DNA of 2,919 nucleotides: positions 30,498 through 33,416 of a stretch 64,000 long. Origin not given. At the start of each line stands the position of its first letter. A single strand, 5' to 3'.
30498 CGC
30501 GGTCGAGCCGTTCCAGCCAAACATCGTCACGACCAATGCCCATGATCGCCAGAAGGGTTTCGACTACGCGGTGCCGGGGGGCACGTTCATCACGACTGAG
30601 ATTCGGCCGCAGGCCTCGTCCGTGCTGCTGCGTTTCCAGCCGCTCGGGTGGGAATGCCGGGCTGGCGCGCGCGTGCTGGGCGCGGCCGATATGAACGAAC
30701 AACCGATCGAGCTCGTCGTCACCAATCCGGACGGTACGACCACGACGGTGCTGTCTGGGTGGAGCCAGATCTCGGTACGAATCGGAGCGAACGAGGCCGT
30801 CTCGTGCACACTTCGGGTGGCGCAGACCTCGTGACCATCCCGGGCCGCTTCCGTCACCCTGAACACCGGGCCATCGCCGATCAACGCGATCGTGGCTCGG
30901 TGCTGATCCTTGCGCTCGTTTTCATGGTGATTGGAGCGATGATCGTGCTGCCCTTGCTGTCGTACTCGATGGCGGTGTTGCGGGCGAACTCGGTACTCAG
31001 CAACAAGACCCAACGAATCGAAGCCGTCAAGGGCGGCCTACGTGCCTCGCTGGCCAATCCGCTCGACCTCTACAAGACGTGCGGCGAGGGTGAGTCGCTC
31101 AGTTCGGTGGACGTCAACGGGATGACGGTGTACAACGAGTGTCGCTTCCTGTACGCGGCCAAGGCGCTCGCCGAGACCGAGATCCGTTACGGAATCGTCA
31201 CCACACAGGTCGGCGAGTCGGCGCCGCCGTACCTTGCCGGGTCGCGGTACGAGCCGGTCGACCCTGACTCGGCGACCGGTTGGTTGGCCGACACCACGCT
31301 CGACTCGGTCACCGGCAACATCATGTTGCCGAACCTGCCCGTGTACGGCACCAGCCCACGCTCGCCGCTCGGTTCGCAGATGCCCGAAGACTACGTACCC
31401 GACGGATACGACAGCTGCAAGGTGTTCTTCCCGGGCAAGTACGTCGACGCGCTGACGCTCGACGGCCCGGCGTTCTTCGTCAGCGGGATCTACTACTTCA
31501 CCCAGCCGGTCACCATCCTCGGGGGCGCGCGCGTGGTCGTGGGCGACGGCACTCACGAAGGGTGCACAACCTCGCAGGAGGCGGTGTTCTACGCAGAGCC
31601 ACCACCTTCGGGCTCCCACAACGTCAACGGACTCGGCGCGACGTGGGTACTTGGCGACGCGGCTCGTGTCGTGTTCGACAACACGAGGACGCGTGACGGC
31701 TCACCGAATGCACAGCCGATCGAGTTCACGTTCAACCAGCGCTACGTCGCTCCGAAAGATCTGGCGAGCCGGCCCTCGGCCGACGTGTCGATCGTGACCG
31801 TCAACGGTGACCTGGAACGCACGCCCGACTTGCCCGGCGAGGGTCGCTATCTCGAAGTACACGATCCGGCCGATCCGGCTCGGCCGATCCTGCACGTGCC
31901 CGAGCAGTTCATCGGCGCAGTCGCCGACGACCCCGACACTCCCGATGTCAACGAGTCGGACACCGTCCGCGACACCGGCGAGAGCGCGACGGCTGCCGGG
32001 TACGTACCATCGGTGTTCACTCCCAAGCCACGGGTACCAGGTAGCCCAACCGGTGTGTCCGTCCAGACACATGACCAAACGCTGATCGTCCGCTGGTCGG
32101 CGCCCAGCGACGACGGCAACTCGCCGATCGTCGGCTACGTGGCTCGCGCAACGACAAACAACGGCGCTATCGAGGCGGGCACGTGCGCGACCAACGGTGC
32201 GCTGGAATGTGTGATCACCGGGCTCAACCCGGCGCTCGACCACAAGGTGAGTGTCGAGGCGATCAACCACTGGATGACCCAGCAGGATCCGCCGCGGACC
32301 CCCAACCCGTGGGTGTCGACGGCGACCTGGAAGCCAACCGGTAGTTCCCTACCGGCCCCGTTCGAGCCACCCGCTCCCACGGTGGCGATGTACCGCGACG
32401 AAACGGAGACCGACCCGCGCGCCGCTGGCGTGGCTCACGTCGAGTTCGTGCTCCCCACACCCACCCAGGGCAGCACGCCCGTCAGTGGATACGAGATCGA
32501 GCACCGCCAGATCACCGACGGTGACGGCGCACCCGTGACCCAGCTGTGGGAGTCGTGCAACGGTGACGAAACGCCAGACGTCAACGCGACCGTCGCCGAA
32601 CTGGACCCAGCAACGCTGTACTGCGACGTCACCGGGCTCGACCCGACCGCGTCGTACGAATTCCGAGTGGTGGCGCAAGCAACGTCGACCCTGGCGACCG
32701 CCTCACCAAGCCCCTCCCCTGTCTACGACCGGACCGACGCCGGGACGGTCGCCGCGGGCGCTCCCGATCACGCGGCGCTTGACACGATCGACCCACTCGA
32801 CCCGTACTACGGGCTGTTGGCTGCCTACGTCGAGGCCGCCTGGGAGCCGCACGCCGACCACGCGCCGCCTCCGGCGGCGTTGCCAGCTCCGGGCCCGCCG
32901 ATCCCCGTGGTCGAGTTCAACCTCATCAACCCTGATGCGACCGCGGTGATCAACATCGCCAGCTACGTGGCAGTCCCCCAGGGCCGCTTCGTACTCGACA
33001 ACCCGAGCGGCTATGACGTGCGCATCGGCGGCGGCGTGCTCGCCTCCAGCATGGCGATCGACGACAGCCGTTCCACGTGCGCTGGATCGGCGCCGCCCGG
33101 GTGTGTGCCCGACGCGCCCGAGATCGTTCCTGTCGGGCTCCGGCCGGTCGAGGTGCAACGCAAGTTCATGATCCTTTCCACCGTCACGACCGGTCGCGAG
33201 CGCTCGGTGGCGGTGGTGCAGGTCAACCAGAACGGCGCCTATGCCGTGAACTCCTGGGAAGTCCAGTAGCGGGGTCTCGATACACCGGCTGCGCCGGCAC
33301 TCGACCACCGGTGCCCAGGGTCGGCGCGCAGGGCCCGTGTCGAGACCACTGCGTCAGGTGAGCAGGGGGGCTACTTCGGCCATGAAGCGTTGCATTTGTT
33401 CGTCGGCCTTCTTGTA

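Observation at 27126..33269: Isolated pilin-like operon: canonical prepilin, giant vWA-bearing modular pilin and TadG-like FN3 protein, with no assembly genes nearby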

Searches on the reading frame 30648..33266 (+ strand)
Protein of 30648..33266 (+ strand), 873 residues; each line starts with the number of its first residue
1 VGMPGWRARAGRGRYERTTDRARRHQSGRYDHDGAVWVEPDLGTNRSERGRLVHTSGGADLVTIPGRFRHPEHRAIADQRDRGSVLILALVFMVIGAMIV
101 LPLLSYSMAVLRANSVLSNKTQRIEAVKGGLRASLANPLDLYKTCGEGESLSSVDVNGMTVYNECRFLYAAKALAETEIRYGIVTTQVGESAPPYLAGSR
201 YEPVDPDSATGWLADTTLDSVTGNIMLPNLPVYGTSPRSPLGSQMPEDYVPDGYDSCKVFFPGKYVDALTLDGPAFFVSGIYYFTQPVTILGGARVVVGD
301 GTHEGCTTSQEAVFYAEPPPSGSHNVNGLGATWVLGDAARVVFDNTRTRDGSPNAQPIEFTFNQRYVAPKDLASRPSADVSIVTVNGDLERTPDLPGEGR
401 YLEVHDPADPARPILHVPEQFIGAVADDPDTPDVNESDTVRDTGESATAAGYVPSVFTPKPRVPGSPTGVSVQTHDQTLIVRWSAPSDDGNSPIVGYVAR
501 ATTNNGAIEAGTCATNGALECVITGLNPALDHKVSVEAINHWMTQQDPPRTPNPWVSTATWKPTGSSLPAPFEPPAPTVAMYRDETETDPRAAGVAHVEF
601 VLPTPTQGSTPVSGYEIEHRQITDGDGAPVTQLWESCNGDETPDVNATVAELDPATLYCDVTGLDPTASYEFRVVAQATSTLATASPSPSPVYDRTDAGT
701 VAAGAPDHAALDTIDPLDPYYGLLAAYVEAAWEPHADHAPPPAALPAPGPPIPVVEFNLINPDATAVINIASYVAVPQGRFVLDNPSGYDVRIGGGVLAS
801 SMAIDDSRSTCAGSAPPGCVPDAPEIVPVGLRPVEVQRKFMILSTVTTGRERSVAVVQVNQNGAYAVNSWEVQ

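Call 3: search_protein_families(library=pfam, proteins=[window:30648-33266:+], max_evalue=1)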
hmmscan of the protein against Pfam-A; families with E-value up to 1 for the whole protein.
window:30648-33266:+ (873 aa): 3 families
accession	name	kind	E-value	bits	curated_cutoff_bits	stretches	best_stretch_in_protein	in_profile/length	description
PF00041.27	fn3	-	1.3e-13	51.4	25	2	466-541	2-71/84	Fibronectin type III domain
PF16656.11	Pur_ac_phosph_N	-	0.0077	17.2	30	0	656-679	60-83/93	Purple acid Phosphatase, N-terminal domain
PF06103.16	DUF948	-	0.3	11.7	37.2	1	84-137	2-55/89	Bacterial protein of unknown function (DUF948)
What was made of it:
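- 32049..32681 (+): Gene 3: two FN3 domains (residues 416-488 and 526-626), inserted between the core and the C-terminal domain. PF00041 matches at E 1e-13 in two stretches (call 3).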

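Call 4: search_protein_families(library=ncbifam, proteins=[window:30648-33266:+], max_evalue=1)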
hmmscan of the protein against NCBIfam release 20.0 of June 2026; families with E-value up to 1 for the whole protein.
window:30648-33266:+ (873 aa): 1 family
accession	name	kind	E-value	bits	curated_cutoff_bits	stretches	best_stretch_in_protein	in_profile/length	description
NF038304.1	EPS_HpsC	equivalog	0.086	12.4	200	1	77-114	16-53/318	hormogonium polysaccharide secretion pseudopilin HpsC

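Call 28: find_homologous_proteins(query=window:30804-33266:+)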
Query window:30804-33266:+ (821 aa): 71 proteins with E <= 0.001 among 8000 candidates.
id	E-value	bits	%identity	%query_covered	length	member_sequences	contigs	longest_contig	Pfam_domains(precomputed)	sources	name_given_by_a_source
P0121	0.0e+0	1868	100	100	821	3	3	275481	PF00041.28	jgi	-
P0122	0.0e+0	1227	68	96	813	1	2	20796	PF00041.28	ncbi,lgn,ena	-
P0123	0.0e+0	1207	69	97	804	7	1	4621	PF00041.28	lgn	-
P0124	0.0e+0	1124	65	98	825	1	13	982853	PF00041.28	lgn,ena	-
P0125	9.9e-166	571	43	97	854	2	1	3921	PF00041.28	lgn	-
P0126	2.2e-134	468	40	97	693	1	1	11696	PF00041.28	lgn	-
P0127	1.9e-130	455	40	97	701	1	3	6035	PF00041.28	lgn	-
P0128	2.4e-128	448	40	98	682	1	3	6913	PF00041.28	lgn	-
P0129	1.4e-124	435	39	74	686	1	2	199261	PF00041.28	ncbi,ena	-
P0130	3.6e-124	434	40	98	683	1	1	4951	PF00041.28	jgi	jgi:hypothetical protein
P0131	1.3e-121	426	38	99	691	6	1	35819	PF00041.28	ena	-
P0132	1.0e-120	423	41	99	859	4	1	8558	PF07691.18,PF00041.28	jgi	-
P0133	9.6e-120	419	39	96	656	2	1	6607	PF00041.28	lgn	-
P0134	4.2e-119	417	38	97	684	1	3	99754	PF00041.28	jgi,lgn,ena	-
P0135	4.9e-118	414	40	97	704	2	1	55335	PF00041.28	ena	-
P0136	6.4e-117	410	35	97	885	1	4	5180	PF00041.28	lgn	-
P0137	8.1e-115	403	40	97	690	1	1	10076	PF00041.28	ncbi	-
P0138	3.4e-113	398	38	100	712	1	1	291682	PF00041.28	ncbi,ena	-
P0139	1.5e-112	396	40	76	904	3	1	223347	PF07691.18,PF00041.28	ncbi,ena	-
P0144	1.5e-102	362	36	97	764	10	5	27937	PF00041.28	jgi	jgi:hypothetical protein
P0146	1.6e-100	356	35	97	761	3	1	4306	PF00041.28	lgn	-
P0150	2.2e-97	345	40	58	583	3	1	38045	PF00041.28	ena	-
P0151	2.2e-97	345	39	62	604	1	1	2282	PF00041.28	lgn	-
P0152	2.1e-95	339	46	46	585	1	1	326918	PF00041.28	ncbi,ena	-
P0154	1.4e-93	333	40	62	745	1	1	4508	PF00041.28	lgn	-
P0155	3.5e-92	328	42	56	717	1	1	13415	PF00041.28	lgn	-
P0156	4.3e-91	325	35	94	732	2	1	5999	PF00041.28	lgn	-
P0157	5.0e-87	311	34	97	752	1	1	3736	PF00041.28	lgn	-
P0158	1.8e-86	309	33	97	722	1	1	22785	PF00041.28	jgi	jgi:hypothetical protein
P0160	3.2e-82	295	33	98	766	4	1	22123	PF00041.28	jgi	jgi:hypothetical protein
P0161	5.2e-81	291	33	97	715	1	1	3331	PF01108.24,PF25059.2,PF00041.28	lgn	-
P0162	2.1e-80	289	29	15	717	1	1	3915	PF00041.28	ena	-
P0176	6.4e-62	228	36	57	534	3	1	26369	PF00041.28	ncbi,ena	-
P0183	2.6e-50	190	32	56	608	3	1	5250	PF00041.28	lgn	-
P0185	9.8e-50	188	29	13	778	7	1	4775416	PF00041.28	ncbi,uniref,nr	ncbi:hypothetical protein BDK89_0755 [Ilumatobacter fluminis]|uniref:Fibronectin type-III domain-con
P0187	2.7e-45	173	34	52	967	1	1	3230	PF17963.8,PF00041.28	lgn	-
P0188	1.2e-30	125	37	11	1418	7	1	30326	PF28033.1,PF01108.24,PF25174.2,PF25059.2,PF25523.2,PF23376.2,PF25832.1,PF25788.3,PF21783.3,PF16656.12,PF22494.4,PF10282.16,PF22633.4,PF14292.13,PF00041.28,PF10179.16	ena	-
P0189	2.7e-30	123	37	11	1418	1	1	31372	PF28033.1,PF01108.24,PF25174.2,PF25059.2,PF25523.2,PF23376.2,PF25832.1,PF25788.3,PF21783.3,PF16656.12,PF22494.4,PF10282.16,PF22633.4,PF14292.13,PF00041.28,PF10179.16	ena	-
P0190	7.8e-20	89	45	6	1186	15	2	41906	PF25059.2,PF25523.2,PF25832.1,PF17957.8,PF24489.2,PF25833.1,PF21910.3,PF00041.28,PF16656.12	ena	-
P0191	2.0e-7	48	26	28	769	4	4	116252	PF25059.2,PF25523.2,PF23376.2,PF16640.12,PF24489.2,PF00041.28,PF10179.16,PF16656.12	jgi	jgi:hypothetical protein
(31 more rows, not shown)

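Call 47: predict_structure(alignment_id=A2)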
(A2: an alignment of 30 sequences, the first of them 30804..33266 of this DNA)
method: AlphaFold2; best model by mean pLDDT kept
length: 821 residues; sequences in the alignment: 30
mean_pLDDT: 77.2   pTM: 0.65
mean pLDDT of the five models: 77.2, 75.6, 74.7, 74.0, 72.8
residues with pLDDT >= 90: 219; 70-90: 375; 50-70: 139; < 50: 88
segments of 3 or more residues with pLDDT < 50: 1-26, 28-30, 124-126, 133-137, 321-323, 342-346, 373-376, 380-387, 646-658, 759-775
pLDDT, mean of each block of 10 residues (from residue 1): 38 39 45 71 79 77 82 91 87 81 90 84 52 51 63 76 76 81 89 92 91 95 93 96 88 86 83 72 95 93 92 61 59 78 54 68 79 51 47 81 84 89 90 86 91 81 91 89 89 67 62 80 89 84 89 81 92 85 83 85 85 88 78 78 52 45 65 73 62 70 93 87 88 87 80 68 43 47 77 91 87 89 79
secondary structure, 60 per line:
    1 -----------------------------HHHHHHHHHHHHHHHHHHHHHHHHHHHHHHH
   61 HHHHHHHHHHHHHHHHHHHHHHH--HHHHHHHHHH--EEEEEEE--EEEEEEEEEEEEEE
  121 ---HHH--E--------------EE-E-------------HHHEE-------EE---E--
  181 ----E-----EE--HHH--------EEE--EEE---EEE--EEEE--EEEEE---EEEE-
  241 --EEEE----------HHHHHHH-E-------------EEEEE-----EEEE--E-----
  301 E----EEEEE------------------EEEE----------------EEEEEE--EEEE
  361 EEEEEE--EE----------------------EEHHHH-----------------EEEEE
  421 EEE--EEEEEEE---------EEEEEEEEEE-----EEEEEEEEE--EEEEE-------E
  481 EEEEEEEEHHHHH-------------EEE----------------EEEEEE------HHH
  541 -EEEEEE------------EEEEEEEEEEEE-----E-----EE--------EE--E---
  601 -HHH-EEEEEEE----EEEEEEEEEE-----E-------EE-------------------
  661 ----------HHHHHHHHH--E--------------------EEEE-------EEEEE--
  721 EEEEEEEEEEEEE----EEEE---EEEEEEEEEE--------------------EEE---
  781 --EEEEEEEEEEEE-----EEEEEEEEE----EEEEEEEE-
elements in order (helices of 4 or more, strands of 3 or more residues): H30-83 H86-95 E98-104 E107-120 E206-208 E211-213 E217-219 E222-225 E228-232 E236-239 E243-246 H257-263 E279-283 E289-292 E306-310 E329-332 E349-354 E357-366 H395-398 E416-423 E426-432 E442-451 E457-465 E468-472 E480-488 H489-493 E507-509 E526-531 E542-547 E560-571 E606-612 E617-626 H671-679 E703-706 E714-718 E721-733 E738-741 E745-754 E775-777 E783-794 E800-808 E813-820
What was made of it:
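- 30804..33269 (+): Gene 3: large pilin-like protein without Glu5 (821 aa from the GTG at 30804; the alternative GTG at 30831 overlaps gene 2's stop as GTGA). The leader ends ..RDRG, followed by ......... The AF2 model has pLDDT 77.2 and pTM 0.65 (call 47).
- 30891..31052 (+): Gene 3 predicted N-terminal alpha1-like helix (residues 30-83). The model has a 54-residue helix (call 47).
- On Type IV pilins (class III signal peptide): Gene 3 has a helix at residues 30-83 with pLDDT 71-91 (call 47).
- The gene 3 model has a 54-residue N-terminal helix (call 47).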

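Call 51: fold_search(model_id=the predicted structure, library=pdb)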
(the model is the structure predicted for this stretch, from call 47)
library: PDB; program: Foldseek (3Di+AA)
matches with E <= 10: 1379; with E <= 0.001: 494
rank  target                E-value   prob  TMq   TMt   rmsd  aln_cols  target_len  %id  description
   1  8bnq_B                1.5e-11  1.00  0.12  0.28  15.4       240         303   21  Crystal structure of the FnIII-tandem A84-A86 from the A-band of titin (released 2023-04-12)
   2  8bnq_A                3.6e-11  1.00  0.12  0.28  14.8       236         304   21  Crystal structure of the FnIII-tandem A84-A86 from the A-band of titin (released 2023-04-12)
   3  8bxr                  5.0e-11  1.00  0.10  0.25  15.1       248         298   22  Titin FnIII-domain I109-I111 (I/A4-A/A6) from the MIR region (released 2023-02-15)
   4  2vkw_B                1.9e-10  1.00  0.13  0.41  10.7       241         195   17  Human NCAM, FN3 domains 1 and 2 (released 2008-02-26)
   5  2vkx_E                2.4e-10  1.00  0.12  0.39  10.4       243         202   18  Human NCAM, FN3 domains 1 and 2, M610R mutant (released 2008-02-26)
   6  7zcb_B                2.8e-10  1.00  0.12  0.43  11.7       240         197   20  Human Pikachurin/EGFLAM N-terminal Fibronectin-III (1-2) domains (released 2023-07-19)
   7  4ui2_A                3.2e-10  1.00  0.11  0.36  16.0       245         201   18  Crystal structure of the ternary RGMB-BMP2-NEO1 complex (released 2015-05-06)
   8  8bvo                  3.4e-10  1.00  0.15  0.45   8.9       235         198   21  Titin I110-I111 FnIII tandem from the MIR region (I/A5-I/A6) (released 2023-02-15)
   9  3lpw_A                4.0e-10  1.00  0.12  0.43  15.3       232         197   18  Crystal structure of the FnIII-tandem A77-A78 from the A-band of titin (released 2010-09-08)
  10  2vkx_A                4.0e-10  1.00  0.12  0.40  10.3       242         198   18  Human NCAM, FN3 domains 1 and 2, M610R mutant (released 2008-02-26)
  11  2jll                  6.2e-10  1.00  0.11  0.22  12.7       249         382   16  Crystal structure of NCAM2 IgIV-FN3II (released 2009-11-17)
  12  4bqb_C                9.8e-10  1.00  0.12  0.40  16.5       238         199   18  Crystal structure of the FN5 and FN6 domains of NEO1, form 2 (released 2013-06-12)
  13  4pln_C                9.8e-10  1.00  0.10  0.38  19.6       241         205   17  Crystal Structure of Chicken Netrin-1 (LN-LE3) complexed with mouse Neogenin (FN4-5) (released 2014-06-18)
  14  6z3m_E                1.0e-09  1.00  0.11  0.35  16.0       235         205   19  Repulsive Guidance Molecule B (RGMB) in complex with Growth Differentiation Factor 5 (GDF5) and Neogenin 1 (NEO1). (released 2020-07-01)
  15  8g4l_am               1.2e-09  1.00  0.13  0.10  14.4       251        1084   20  Cryo-EM structure of the human cardiac myosin filament (released 2023-11-01)
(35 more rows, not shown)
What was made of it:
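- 32049..32681 (+): Foldseek matches FN3 tandems at E 1e-11 (call 51).
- Checked: Two FN3 domains are supported (PF00041, E 1e-13, call 3; call 51).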
